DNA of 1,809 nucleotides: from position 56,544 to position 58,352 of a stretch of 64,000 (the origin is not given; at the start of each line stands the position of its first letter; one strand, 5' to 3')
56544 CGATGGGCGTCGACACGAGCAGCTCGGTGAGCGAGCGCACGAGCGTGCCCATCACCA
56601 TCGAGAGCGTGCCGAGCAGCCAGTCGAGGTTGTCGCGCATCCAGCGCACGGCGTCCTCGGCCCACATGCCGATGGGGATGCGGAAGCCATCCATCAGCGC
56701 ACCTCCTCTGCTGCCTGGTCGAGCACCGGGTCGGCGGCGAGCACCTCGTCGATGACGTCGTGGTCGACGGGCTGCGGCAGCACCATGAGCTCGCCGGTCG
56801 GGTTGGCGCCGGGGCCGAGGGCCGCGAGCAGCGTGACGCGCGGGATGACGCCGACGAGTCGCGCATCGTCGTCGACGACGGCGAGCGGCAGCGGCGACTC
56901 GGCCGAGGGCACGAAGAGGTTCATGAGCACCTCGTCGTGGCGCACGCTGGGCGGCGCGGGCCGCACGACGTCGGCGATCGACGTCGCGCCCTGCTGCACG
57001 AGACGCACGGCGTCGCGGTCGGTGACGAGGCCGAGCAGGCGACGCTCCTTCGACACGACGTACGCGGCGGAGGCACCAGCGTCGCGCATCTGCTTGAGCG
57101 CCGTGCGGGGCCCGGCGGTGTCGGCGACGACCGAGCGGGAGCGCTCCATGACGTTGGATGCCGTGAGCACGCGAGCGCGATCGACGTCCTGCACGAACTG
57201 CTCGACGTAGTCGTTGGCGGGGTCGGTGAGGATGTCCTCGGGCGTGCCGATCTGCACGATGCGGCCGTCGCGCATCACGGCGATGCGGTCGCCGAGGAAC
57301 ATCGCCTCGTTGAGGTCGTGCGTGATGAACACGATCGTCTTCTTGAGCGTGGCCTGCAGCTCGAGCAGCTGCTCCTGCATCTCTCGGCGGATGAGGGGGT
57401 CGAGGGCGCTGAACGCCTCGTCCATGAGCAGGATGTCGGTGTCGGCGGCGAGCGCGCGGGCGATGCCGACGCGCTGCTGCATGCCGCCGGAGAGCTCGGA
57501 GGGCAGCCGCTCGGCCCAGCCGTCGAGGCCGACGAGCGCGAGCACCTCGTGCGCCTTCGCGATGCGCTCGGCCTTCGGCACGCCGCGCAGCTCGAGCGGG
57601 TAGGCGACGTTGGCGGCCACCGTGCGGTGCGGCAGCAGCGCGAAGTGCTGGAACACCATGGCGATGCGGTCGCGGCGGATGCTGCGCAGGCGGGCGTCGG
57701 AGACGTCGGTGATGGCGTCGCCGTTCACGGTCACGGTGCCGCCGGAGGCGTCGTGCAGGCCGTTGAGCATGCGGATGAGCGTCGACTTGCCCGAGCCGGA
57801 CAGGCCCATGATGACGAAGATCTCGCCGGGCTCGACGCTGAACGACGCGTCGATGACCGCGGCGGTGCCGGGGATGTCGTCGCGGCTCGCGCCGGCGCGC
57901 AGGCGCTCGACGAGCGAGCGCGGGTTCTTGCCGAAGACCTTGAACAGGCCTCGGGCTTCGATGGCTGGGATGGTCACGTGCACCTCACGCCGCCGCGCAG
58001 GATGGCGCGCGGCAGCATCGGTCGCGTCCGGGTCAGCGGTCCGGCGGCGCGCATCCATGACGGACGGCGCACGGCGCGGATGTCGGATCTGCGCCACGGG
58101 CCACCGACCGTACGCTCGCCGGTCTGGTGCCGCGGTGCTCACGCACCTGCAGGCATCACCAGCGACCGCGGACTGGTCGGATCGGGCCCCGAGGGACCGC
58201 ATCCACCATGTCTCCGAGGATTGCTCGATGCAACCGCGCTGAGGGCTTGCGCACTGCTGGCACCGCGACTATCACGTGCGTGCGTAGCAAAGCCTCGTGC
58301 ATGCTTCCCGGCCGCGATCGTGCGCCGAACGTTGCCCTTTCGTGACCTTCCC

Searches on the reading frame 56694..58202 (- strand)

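Call 16: search_protein_families(library=pfam, proteins=[window:56694-58202:-], max_evalue=0.001)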
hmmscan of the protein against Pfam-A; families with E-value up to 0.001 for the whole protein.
window:56694-58202:- (502 aa): 5 families
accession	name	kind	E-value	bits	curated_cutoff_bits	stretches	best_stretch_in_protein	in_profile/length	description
PF00005.33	ABC_tran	-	1.9e-33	116.4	25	1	118-264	3-136/137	ABC transporter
PF00571.33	CBS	-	1e-08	35.8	24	1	350-402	3-55/57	CBS domain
PF13304.12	AAA_21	-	2.9e-05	24.7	27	0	233-298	234-301/304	AAA domain, putative AbiEii toxin, Type IV TA system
PF09818.15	ABC_ATPase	-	7.3e-05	22.4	23.2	0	237-293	158-214/283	P-loop domain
PF13401.12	AAA_22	-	0.00012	22.8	27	1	127-297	6-126/130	AAA domain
